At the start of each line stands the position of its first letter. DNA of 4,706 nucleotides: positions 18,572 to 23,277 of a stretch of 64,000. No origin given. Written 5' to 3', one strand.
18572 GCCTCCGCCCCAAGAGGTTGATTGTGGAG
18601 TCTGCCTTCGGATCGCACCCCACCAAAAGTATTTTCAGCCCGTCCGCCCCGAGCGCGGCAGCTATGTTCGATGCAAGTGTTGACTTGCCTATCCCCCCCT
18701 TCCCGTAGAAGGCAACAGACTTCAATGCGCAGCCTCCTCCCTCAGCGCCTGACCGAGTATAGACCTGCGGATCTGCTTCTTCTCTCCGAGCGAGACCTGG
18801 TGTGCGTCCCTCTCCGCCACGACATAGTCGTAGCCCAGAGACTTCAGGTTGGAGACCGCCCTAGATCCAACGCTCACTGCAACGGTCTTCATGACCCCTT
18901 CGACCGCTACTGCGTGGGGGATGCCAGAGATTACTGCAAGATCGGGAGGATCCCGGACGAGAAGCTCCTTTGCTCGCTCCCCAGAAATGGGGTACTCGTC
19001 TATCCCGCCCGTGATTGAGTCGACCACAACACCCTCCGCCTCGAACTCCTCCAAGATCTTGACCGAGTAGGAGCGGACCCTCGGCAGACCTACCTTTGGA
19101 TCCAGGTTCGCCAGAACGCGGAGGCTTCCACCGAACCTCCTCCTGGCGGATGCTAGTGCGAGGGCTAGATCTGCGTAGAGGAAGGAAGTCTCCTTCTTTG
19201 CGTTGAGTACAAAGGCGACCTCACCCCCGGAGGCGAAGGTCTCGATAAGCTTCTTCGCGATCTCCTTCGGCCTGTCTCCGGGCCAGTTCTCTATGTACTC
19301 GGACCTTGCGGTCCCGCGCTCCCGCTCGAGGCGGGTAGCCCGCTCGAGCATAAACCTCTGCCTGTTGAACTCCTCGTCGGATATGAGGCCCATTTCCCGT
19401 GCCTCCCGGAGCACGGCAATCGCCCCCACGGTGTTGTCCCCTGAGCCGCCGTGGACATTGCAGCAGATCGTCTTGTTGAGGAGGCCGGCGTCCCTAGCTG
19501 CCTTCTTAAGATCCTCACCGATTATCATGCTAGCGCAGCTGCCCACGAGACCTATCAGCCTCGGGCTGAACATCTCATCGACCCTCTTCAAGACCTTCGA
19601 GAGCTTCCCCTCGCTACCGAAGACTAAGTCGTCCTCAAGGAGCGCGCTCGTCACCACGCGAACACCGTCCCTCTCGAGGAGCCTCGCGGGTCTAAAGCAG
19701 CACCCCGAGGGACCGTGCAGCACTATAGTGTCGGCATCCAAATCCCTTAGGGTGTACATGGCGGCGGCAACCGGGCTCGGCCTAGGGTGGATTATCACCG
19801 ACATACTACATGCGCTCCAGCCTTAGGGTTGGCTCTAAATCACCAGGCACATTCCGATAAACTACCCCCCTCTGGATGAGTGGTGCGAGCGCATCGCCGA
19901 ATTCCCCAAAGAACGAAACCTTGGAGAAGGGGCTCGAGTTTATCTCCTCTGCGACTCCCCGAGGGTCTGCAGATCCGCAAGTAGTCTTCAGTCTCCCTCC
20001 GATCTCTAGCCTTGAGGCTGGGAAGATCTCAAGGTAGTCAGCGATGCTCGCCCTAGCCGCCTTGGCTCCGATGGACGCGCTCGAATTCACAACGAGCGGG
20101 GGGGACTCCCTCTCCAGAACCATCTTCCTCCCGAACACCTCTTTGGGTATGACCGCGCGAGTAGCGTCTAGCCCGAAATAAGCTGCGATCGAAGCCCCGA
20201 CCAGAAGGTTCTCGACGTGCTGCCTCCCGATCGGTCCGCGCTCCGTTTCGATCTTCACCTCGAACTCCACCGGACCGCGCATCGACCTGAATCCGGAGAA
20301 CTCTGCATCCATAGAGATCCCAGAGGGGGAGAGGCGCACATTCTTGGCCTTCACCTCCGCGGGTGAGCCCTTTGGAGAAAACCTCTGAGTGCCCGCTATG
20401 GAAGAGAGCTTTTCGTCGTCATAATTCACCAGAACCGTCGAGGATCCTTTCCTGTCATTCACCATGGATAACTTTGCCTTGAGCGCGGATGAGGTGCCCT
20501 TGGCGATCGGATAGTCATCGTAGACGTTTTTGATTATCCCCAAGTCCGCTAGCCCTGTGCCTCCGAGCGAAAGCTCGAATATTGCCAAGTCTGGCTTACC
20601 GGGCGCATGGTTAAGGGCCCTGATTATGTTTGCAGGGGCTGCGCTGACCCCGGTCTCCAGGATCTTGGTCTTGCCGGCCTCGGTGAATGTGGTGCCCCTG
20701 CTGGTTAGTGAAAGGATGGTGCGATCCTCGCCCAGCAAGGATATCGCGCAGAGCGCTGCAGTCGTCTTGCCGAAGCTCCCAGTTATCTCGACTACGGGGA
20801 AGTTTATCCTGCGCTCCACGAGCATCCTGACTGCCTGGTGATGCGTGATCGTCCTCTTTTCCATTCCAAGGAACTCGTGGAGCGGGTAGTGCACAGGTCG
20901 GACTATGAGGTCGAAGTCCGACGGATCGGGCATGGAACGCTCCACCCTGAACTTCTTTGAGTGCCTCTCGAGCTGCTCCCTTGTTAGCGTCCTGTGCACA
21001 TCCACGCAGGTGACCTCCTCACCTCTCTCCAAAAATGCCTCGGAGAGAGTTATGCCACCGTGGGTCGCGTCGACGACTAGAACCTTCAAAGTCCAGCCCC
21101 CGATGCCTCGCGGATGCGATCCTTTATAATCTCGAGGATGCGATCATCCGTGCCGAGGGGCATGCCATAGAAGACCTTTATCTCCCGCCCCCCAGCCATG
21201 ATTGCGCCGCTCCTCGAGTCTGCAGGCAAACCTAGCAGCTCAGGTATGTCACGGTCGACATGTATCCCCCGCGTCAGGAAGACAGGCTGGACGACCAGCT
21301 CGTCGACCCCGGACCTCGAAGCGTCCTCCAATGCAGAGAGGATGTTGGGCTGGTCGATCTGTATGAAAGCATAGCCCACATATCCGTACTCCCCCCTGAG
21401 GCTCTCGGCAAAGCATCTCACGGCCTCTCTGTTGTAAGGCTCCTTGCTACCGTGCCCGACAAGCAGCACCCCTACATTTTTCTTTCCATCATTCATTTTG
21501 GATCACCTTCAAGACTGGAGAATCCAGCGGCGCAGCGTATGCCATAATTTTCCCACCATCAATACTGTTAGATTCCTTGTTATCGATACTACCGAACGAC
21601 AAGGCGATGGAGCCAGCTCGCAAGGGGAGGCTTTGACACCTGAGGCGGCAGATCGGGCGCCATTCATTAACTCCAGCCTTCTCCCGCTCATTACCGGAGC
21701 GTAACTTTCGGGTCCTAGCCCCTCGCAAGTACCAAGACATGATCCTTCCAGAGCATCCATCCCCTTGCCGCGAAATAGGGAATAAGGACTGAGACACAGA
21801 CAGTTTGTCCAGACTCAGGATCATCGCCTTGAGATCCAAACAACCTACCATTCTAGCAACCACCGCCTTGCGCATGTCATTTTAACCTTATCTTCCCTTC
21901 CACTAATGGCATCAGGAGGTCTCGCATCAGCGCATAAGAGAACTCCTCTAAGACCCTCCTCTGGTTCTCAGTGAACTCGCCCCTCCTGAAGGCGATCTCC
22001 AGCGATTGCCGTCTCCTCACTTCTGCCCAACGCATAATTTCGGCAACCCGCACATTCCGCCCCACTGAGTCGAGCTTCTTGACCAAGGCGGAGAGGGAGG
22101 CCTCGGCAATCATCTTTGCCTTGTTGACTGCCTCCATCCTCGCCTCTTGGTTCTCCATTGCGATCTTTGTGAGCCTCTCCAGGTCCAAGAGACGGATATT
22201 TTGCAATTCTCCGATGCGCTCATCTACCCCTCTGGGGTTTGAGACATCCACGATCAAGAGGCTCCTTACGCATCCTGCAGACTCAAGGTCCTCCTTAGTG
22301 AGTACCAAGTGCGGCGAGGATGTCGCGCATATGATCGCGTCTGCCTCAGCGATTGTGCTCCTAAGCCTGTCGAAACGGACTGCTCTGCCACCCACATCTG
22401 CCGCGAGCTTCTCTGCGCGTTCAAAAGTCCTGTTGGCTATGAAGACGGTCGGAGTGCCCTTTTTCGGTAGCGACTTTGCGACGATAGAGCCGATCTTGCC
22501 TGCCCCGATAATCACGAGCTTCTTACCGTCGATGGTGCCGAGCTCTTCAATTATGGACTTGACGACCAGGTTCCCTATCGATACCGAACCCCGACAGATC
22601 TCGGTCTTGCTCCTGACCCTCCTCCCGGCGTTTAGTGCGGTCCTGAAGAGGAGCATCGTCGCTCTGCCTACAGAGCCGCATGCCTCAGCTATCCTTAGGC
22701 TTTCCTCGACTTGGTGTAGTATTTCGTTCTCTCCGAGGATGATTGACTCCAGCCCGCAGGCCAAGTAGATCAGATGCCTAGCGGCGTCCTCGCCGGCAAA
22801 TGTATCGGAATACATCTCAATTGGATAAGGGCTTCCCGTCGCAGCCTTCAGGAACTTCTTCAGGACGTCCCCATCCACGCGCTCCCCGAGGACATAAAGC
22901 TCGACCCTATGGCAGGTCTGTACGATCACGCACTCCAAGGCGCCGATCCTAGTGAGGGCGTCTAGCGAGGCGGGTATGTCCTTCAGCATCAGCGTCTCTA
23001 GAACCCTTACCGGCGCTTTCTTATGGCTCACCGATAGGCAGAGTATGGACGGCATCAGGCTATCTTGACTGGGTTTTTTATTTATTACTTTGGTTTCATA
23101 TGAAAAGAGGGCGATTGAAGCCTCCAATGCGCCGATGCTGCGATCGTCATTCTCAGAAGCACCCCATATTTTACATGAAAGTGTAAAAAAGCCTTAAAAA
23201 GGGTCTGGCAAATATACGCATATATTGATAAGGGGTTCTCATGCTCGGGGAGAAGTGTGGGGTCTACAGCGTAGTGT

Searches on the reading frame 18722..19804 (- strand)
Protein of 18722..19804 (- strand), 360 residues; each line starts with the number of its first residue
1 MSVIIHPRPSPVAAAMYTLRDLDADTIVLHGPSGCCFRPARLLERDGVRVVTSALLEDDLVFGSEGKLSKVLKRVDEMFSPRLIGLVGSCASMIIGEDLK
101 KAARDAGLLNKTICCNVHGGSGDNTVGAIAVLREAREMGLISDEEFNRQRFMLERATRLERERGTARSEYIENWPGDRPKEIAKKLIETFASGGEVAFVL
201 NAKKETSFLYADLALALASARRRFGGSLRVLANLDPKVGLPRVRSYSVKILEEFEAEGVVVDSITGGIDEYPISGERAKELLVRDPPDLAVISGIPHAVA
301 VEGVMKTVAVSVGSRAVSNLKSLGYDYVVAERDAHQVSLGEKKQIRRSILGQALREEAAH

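Call 65: search_protein_families(library=pfam, proteins=[window:18722-19804:-], max_evalue=0.001)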
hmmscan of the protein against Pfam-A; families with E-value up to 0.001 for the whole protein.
window:18722-19804:- (360 aa): 2 families
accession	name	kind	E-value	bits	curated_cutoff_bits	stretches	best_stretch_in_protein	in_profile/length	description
PF00148.24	Oxidored_nitro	-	1.9e-17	63.7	28.6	1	11-133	2-130/399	Nitrogenase component 1 type Oxidoreductase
PF09851.14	SHOCT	-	9.9e-05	22.4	27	1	128-150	2-24/28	Short C-terminal domain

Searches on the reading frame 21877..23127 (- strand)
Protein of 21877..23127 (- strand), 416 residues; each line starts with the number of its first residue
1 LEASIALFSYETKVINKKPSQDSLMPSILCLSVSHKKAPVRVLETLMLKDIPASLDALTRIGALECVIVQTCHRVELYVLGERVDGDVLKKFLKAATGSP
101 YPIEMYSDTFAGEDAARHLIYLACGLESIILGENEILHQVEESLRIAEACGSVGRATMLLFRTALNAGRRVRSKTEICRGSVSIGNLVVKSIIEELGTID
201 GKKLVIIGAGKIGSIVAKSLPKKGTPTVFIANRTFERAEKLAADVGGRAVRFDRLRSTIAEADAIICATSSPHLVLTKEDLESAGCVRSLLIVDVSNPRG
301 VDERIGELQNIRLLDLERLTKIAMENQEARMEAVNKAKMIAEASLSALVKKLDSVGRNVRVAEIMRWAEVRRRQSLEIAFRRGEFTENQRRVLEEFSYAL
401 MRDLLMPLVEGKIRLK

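Call 60: search_protein_families(library=pfam, proteins=[window:21877-23127:-], max_evalue=0.001)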
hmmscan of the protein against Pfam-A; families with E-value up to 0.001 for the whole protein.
window:21877-23127:- (416 aa): 7 families
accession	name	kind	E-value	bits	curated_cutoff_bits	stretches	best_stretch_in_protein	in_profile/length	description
PF01488.26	Shikimate_DH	-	2.1e-32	112.5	24.3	1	195-322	6-138/138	Shikimate / quinate 5-dehydrogenase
PF05201.20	GlutR_N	-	3.2e-32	111.9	27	1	32-175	2-151/151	Glutamyl-tRNAGlu reductase, N-terminal domain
PF03807.23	F420_oxidored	-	1.1e-07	32.8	21.6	1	203-297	1-93/94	NADP oxidoreductase coenzyme F420-dependent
PF02826.25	2-Hacid_dh_C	-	1.1e-05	25.4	25.1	1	198-269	33-99/178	D-isomer specific 2-hydroxyacid dehydrogenase, NAD binding domain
PF03435.24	Sacchrp_dh_NADP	-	1.3e-05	26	25.1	1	205-264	2-60/129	Saccharopine dehydrogenase NADP binding domain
PF02254.24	TrkA_N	-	0.00033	21.4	23.8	0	205-272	2-73/116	TrkA-N domain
PF13241.12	NAD_binding_7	-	0.00052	21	22.1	0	199-274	5-74/104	Putative NAD(P)-binding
